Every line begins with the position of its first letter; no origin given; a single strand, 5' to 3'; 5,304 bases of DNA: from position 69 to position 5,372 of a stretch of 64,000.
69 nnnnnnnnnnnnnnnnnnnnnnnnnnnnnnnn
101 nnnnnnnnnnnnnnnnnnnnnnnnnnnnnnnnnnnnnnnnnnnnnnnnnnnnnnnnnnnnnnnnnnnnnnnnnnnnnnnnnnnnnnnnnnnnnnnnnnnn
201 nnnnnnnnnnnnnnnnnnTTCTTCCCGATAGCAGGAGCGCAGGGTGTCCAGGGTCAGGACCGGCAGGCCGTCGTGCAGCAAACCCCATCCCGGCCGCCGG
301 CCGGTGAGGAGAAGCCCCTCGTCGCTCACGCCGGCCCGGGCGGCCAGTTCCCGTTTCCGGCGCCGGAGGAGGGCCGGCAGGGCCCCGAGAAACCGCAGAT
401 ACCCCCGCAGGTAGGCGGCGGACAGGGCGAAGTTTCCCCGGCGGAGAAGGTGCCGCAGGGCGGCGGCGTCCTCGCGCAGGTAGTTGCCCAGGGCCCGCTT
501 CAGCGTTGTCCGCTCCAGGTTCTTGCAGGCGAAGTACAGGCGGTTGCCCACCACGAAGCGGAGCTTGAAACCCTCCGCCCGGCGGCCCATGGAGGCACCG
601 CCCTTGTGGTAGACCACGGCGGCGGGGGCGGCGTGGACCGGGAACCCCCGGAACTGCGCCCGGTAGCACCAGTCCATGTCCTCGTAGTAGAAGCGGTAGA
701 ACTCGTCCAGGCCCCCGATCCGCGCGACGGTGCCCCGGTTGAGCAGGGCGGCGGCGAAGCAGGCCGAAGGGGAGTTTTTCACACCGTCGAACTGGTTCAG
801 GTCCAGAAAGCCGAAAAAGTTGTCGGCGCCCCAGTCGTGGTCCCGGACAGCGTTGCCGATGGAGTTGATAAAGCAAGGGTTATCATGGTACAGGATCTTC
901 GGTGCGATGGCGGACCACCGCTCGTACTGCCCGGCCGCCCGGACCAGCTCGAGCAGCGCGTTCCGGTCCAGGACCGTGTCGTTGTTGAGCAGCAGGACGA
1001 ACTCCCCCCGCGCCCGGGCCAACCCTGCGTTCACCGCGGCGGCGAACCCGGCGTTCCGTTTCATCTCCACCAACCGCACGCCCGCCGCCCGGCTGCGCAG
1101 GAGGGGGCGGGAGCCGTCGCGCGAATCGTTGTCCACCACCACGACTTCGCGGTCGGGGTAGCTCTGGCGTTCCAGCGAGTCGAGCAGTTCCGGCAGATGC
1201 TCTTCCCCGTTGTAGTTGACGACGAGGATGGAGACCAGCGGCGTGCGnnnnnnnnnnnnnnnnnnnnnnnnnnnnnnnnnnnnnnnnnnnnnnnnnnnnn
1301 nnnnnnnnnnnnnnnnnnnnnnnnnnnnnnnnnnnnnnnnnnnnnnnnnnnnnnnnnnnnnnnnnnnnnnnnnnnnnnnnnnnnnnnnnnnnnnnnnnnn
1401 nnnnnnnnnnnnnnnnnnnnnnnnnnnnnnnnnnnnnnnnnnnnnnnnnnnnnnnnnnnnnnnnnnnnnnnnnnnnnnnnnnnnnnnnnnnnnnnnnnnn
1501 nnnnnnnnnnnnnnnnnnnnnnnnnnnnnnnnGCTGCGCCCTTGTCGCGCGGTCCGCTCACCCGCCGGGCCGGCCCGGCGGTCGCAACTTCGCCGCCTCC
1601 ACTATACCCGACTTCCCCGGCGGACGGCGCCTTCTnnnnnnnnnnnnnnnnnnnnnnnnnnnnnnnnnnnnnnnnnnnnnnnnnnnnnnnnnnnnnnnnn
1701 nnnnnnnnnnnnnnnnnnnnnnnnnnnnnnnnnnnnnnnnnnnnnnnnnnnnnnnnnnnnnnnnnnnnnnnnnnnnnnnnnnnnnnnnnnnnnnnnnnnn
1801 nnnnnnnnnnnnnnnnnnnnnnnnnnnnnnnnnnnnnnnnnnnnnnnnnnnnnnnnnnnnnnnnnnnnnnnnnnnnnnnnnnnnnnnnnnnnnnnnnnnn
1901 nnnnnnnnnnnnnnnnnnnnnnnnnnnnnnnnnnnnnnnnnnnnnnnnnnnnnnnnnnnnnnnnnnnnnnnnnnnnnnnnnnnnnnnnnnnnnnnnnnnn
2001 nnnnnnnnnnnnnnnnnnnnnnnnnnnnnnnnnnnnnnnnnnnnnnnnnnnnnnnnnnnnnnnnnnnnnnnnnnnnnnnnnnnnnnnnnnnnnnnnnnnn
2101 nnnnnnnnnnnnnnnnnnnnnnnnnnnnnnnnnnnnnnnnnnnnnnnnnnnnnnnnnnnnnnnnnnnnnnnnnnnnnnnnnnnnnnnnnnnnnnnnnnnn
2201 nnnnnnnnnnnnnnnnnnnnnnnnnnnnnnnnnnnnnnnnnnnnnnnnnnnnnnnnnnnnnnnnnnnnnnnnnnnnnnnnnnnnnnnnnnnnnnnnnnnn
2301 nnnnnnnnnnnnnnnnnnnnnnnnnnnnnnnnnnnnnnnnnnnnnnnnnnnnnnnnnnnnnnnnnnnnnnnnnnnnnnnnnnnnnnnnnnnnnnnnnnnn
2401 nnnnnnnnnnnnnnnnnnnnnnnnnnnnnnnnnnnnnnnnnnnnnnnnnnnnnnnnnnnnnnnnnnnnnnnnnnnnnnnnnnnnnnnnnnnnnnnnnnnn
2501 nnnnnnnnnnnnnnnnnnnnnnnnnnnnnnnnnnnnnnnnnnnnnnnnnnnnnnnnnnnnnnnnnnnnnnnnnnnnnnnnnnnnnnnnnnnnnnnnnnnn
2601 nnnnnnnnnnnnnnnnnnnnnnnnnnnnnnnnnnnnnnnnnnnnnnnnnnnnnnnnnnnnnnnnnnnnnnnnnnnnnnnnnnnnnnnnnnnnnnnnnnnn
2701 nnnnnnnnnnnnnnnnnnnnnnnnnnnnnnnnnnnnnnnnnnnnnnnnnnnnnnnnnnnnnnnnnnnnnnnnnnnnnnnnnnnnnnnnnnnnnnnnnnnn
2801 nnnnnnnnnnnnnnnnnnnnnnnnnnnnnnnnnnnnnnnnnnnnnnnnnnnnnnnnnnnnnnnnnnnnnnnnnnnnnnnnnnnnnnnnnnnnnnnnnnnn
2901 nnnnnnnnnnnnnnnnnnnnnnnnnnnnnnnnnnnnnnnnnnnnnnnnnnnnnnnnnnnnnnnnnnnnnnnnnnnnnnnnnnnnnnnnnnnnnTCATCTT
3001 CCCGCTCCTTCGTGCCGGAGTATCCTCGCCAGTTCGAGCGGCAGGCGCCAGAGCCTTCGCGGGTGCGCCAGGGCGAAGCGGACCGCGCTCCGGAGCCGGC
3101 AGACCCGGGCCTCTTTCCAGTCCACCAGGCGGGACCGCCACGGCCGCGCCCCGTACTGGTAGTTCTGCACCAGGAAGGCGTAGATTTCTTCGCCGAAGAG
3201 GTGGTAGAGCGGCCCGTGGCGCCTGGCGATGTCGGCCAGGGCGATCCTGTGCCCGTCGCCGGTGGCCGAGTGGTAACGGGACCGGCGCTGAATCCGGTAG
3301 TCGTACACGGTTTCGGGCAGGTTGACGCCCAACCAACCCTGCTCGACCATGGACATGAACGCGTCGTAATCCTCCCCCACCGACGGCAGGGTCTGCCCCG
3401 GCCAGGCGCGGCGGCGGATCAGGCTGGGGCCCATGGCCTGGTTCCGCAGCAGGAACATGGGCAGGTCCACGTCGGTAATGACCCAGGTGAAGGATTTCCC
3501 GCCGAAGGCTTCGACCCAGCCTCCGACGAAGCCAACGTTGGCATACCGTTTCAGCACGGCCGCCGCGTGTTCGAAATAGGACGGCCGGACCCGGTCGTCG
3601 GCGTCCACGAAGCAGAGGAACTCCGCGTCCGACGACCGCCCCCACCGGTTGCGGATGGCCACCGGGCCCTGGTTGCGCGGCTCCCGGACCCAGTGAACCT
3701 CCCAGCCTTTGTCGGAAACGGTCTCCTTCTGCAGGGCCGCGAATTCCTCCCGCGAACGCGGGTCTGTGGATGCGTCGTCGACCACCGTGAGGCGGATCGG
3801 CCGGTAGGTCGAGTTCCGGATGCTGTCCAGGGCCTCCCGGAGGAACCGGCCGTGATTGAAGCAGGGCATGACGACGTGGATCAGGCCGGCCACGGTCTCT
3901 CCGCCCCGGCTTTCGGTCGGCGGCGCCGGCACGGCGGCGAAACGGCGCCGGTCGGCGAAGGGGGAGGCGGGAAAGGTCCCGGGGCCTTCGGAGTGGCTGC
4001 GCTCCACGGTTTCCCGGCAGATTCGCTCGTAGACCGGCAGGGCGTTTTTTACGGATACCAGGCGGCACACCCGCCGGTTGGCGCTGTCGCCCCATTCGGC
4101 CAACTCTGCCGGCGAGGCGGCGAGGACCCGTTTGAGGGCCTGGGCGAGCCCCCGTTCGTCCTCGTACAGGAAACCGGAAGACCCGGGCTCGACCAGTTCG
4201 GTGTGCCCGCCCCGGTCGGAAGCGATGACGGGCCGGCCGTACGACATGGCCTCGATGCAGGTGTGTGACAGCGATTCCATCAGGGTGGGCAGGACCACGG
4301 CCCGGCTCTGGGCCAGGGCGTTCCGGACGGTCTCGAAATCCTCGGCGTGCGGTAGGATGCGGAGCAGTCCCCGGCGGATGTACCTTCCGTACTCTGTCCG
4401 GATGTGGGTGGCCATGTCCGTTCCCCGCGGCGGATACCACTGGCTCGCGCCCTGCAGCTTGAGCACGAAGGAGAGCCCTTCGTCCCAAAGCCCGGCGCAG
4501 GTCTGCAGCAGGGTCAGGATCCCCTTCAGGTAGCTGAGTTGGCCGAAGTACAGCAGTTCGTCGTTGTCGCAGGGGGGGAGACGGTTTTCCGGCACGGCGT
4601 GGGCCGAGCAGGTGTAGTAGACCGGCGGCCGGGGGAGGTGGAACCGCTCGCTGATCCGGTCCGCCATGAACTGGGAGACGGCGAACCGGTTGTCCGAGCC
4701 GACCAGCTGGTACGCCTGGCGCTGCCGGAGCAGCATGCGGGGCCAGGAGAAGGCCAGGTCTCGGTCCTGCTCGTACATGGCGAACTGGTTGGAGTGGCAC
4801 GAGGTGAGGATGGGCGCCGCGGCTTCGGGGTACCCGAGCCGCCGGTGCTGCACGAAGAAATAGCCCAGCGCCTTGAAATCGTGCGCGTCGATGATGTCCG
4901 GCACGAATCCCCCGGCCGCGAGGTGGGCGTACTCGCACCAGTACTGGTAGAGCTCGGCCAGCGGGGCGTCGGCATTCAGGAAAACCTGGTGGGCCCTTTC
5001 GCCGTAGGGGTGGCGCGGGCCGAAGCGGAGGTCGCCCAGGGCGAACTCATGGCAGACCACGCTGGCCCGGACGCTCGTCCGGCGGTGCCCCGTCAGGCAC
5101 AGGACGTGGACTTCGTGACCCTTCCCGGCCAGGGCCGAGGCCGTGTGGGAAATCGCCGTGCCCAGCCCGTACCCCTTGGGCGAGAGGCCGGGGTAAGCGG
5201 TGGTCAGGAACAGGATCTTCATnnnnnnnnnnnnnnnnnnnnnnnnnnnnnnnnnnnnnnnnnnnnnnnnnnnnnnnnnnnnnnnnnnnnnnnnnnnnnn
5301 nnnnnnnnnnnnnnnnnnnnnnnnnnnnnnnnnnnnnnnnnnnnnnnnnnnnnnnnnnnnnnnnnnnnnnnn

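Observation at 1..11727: Eleven-gene single-strand locus: six GT domains, three ABC ATPase domains, two ABC-2 permeases, tightly translationally coupled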

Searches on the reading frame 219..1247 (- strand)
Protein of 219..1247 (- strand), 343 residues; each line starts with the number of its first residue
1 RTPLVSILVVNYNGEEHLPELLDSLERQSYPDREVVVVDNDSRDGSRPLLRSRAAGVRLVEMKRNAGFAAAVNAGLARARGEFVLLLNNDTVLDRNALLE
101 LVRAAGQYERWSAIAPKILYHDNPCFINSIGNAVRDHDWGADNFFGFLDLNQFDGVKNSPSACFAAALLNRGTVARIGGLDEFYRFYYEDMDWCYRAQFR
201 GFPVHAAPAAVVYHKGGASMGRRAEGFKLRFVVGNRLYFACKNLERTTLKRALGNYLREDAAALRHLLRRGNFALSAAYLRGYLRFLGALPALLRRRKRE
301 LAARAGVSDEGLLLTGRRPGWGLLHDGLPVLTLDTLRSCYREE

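Call 66: search_protein_families(library=ncbifam, proteins=[window:219-1247:-], max_evalue=0.00001)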
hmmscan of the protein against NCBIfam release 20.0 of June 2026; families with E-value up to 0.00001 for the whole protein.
seq(343 aa): 15 families
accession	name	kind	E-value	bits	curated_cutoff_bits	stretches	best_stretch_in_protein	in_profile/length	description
TIGR03965.1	mycofact_glyco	equivalog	2.4e-19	69.6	280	1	3-216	74-282/467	mycofactocin biosynthesis glycosyltransferase MftF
NF041875.1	EPS_EpsD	equivalog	8.6e-18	64.8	370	1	5-100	1-99/325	exopolysaccharide biosynthesis glycosyltransferase EpsD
TIGR03937.1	PgaC_IcaA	equivalog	2.8e-17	62.8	422.3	1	2-114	44-159/407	poly-beta-1,6-N-acetyl-D-glucosamine synthase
TIGR01556.1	rhamnosyltran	subfamily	1.4e-15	57.2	200.55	1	11-228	2-214/281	rhamnosyltransferase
TIGR04283.1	glyco_like_mftF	equivalog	2e-13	50.4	182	1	5-113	1-106/221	TIGR04283 family arsenosugar biosynthesis glycosyltransferase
NF047683.1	TeichurnBiosyTuaG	equivalog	7.5e-13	48.7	400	1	2-96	5-102/252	teichuronic acid biosynthesis protein TuaG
NF007482.0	PRK10073.1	equivalog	7.9e-13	48.1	423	1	2-103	5-108/334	glycosyltransferase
TIGR03111.1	glyc2_xrt_Gpos1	hypoth_equivalog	3e-11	42.8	363.95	1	2-119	48-170/439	TIGR03111 family XrtG-associated glycosyltransferase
NF050050.1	ProtGlycPglI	equivalog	1.9e-10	40.6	500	1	3-105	2-108/306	GalNAc(5)-diNAcBac-PP-undecaprenol beta-1,3-glucosyltransferase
NF038302.1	EPS_HpsE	equivalog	7.6e-10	38.3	300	1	6-118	4-124/307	hormogonium polysaccharide biosynthesis glycosyltransferase HpsE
NF038299.1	EPS_HpsN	equivalog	1e-08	34.6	425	1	3-117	1-118/317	hormogonium polysaccharide biosynthesis glycosyltransferase HpsN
NF053739.1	GlytfEpsEBac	equivalog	1.2e-07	31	450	1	3-93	1-95/265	glycosyltransferase EpsE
NF007986.1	PRK10714.1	equivalog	2.9e-06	26.5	529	1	5-105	8-115/316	undecaprenyl-phosphate 4-deoxy-4-formamido-L-arabinose transferase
NF045692.1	OglycostaseCruG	equivalog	3.4e-06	26.2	600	1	5-54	43-92/386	2'-O-glycosyltransferase CruG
NF041394.1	GtaseAglG_Halo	equivalog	6.9e-06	25.5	440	1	5-115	3-114/304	glucosyl-dolichyl phosphate glucuronosyltransferase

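Call 67: search_solved_structures(query=window:219-1247:-, max_evalue=0.001)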
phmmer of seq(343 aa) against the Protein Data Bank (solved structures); distinct sequences matched with E-value up to 0.001: 20.
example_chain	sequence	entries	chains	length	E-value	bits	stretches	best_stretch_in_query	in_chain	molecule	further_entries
5hea_A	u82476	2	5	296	7.7e-10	42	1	4-104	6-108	Putative glycosyltransferase (GalT1)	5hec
3bcv_A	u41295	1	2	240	1.3e-09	41.2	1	3-108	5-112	Putative glycosyltransferase protein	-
5tze_C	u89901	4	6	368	4.2e-09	39.6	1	6-100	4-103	Glycosyl transferase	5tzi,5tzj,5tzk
6p61_A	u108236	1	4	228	7.9e-09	38.7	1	2-114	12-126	Glycosyltransferase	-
5tz8_A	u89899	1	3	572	1.2e-08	38.1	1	6-100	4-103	Glycosyl transferase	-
2z87_A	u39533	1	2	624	1.3e-08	38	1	1-98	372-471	Chondroitin synthase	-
2z86_A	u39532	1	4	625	1.3e-08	38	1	1-98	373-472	Chondroitin synthase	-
8vh7_A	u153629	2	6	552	3.1e-07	33.4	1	2-96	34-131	Heparosan synthase B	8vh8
8viw_A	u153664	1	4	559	3.1e-07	33.4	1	2-96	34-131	Heparosan synthase B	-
9jma_A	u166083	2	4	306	1.4e-06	31.2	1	4-95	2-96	GalNAc(5)-diNAcBac-PP-undecaprenol beta-1,3-glucosyltransferase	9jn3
6yv7_B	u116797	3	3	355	1.8e-06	30.9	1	3-93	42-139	Glycosyl transferase, family 2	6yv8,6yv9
6yv7_A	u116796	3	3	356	1.8e-06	30.9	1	3-93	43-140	Glycosyl transferase, family 2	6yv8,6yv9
6h1j_A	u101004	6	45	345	3.4e-06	30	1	5-103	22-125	Probable ss-1,3-N-acetylglucosaminyltransferase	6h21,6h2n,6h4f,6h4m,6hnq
1h7l_A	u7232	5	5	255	5.3e-05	26.1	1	3-114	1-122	SPORE COAT POLYSACCHARIDE BIOSYNTHESIS PROTEIN SPSA | PROTEIN (SPORE COAT POLYSACCHARIDE BIOSYNTHESIS PROTEIN SPSA)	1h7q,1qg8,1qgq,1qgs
3l7j_A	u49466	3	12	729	8.5e-05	25.4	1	6-95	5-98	Teichoic acid biosynthesis protein F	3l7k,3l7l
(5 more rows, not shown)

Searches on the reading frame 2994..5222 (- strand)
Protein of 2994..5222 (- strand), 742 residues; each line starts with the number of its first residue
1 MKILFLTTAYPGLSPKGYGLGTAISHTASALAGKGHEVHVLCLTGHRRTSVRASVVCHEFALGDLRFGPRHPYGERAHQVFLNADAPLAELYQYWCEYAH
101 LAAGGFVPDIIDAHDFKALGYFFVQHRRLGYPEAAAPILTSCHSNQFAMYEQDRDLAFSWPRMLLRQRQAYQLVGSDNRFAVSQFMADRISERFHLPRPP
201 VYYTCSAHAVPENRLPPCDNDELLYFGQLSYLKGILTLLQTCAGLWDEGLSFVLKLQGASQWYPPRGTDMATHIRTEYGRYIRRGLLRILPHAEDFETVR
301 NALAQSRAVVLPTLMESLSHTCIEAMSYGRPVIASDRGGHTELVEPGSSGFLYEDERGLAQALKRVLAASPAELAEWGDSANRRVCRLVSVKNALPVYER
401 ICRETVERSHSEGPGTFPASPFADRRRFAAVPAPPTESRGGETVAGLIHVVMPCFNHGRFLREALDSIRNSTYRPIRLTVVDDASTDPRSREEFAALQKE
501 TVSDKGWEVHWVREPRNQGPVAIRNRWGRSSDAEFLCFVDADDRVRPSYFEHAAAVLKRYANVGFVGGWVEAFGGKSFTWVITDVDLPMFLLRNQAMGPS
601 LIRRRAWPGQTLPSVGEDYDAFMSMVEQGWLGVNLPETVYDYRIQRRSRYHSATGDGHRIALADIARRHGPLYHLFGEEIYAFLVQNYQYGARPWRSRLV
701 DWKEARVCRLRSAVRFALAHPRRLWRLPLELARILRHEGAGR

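Call 7: search_protein_families(library=pfam, proteins=[window:2994-5222:-], max_evalue=0.01)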
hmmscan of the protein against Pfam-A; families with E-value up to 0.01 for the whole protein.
window:2994-5222:- (742 aa): 10 families
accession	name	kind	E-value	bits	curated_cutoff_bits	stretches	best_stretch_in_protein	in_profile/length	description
PF00535.33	Glycos_transf_2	-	2.9e-20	73.3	23.3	1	450-585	2-131/168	Glycosyl transferase family 2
PF13692.12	Glyco_trans_1_4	-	3.7e-17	63.3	27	1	222-368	3-141/142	Glycosyl transferases group 1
PF00534.26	Glycos_transf_1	-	7.5e-15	55.3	26.4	1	219-373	14-161/172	Glycosyl transferases group 1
PF13439.12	Glyco_transf_4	-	2.1e-11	44.6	28.5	1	19-201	3-159/170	Glycosyltransferase Family 4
PF13641.12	Glyco_tranf_2_3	-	1.1e-07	32.6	27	1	448-576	3-129/230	Glycosyltransferase like family 2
PF20706.3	GT4-conflict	-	2.5e-07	30.5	26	1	99-345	74-321/385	Family 4 Glycosyltransferase in conflict systems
PF13579.12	Glyco_trans_4_4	-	3e-07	31.4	29.7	1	19-200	2-151/158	Glycosyl transferase 4-like domain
PF13524.12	Glyco_trans_1_2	-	2.7e-06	27.9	25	1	298-386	39-130/144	Glycosyl transferase-like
PF08323.17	Glyco_transf_5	-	0.00016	21.9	22.7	1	2-156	1-179/239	Starch synthase catalytic domain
PF13632.12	Glyco_trans_2_3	-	0.0049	17.2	27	0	538-639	4-121/198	Glycosyl transferase family group 2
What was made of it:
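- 2994..5222 (-): G8: two-module GT4+GT2 glycosyltransferase, 742 aa. Glyco_transf_4 and Glycos_transf_1 cover residues 19-373 and PF00535 covers 450-585 (call 7).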

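Call 22: search_protein_families(library=ncbifam, proteins=[window:2994-5222:-], max_evalue=0.001)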
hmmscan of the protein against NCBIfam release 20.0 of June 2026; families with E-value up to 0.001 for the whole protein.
window:2994-5222:- (742 aa): 29 families (the best 25 are shown)
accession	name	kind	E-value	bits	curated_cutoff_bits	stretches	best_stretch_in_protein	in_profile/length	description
NF041876.1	EPS_EpsE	equivalog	4.1e-16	59.2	400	1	222-387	216-378/389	exopolysaccharide biosynthesis GT4 family glycosyltransferase EpsE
TIGR03088.1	stp2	hypoth_equivalog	1.7e-12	47.1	409.05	1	299-404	266-372/374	TIGR03088 family PEP-CTERM/XrtA system glycosyltransferase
NF047683.1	TeichurnBiosyTuaG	equivalog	4.9e-12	46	400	1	446-647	6-208/252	teichuronic acid biosynthesis protein TuaG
TIGR03965.1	mycofact_glyco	equivalog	1.4e-11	44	280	1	448-572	76-193/467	mycofactocin biosynthesis glycosyltransferase MftF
NF038229.1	Glyco4_Geo_Pelo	equivalog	3.2e-11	42.8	400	1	229-406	170-337/338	GPMC system family 4 glycosyltransferase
TIGR03999.1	thiol_BshA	equivalog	2.1e-10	40.1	273.7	1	297-405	264-373/375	N-acetyl-alpha-D-glucosaminyl L-malate synthase BshA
NF007482.0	PRK10073.1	equivalog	1e-09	37.8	423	1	447-552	7-105/334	glycosyltransferase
TIGR04063.1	stp3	hypoth_equivalog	2e-08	33.6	442.05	1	323-380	312-370/397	TIGR04063 family PEP-CTERM/XrtA system glycosyltransferase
NF053739.1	GlytfEpsEBac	equivalog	5.5e-08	32.1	450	1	449-643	4-203/265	glycosyltransferase EpsE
TIGR02149.1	glgA_Coryne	subfamily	7.7e-08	31.9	302.4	1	222-385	206-370/391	glycogen synthase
NF038299.1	EPS_HpsN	equivalog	8.3e-08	31.5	425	1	447-570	2-119/317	hormogonium polysaccharide biosynthesis glycosyltransferase HpsN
NF012028.0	PRK15484.1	subfamily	1.8e-06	27.3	618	1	220-368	193-343/380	lipopolysaccharide N-acetylglucosaminyltransferase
NF007396.0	PRK09922.1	equivalog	2.6e-06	26.6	385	1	296-355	250-310/361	lipopolysaccharide 1,6-galactosyltransferase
TIGR04348.1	TIGR04348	equivalog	3.5e-06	26.3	300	1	297-367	204-275/310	selenoneine biosynthesis selenosugar synthase SenB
NF047684.1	TeichurnBiosyTuaC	equivalog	6.8e-06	25.2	550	0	295-346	279-330/391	teichuronic acid biosynthesis protein TuaC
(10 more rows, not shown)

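Call 31: list_cluster_members(proteins=[P0001, window:2994-5222:-, window:5219-6208:-, window:6202-7038:-, window:8246-9037:-, window:9960-10814:-, window:45299-46141:-])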
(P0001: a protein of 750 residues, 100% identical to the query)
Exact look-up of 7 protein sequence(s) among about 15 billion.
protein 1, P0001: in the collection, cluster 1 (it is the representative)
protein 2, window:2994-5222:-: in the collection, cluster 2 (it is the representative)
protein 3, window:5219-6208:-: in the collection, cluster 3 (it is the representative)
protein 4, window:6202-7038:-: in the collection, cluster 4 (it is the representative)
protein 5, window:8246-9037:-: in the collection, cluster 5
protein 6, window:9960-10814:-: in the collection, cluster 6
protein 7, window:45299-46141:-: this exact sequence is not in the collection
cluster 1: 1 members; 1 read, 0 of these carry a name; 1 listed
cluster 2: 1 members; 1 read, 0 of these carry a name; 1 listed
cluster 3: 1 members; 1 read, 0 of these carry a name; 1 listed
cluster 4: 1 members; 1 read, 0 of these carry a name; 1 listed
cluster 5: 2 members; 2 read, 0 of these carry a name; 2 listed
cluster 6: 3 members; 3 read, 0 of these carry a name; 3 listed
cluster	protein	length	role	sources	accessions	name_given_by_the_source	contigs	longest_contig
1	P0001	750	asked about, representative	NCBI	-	-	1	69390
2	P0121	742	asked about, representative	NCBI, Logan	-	-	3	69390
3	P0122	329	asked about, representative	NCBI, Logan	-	-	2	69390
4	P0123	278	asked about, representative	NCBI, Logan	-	-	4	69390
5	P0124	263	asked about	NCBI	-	-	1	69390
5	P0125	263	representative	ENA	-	-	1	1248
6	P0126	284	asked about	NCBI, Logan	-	-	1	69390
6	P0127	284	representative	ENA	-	-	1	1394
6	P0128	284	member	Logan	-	-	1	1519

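Call 50: find_related_loci(query=A3, collection=metagenome_contigs, flank=10000)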
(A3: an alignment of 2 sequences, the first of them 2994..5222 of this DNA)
Query A3 (742 aa) in metagenome_contigs; peptide patterns used: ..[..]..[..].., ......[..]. (x = any residue, [..] = any of these).
104 stretches matched a pattern, but none encodes a relative of the query by tblastn (E <= 1e-3).
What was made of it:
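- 2994..5222 (-): No relatives were found in JGI metagenomes (call 50).
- Tried and rejected: No relative was found (call 50).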
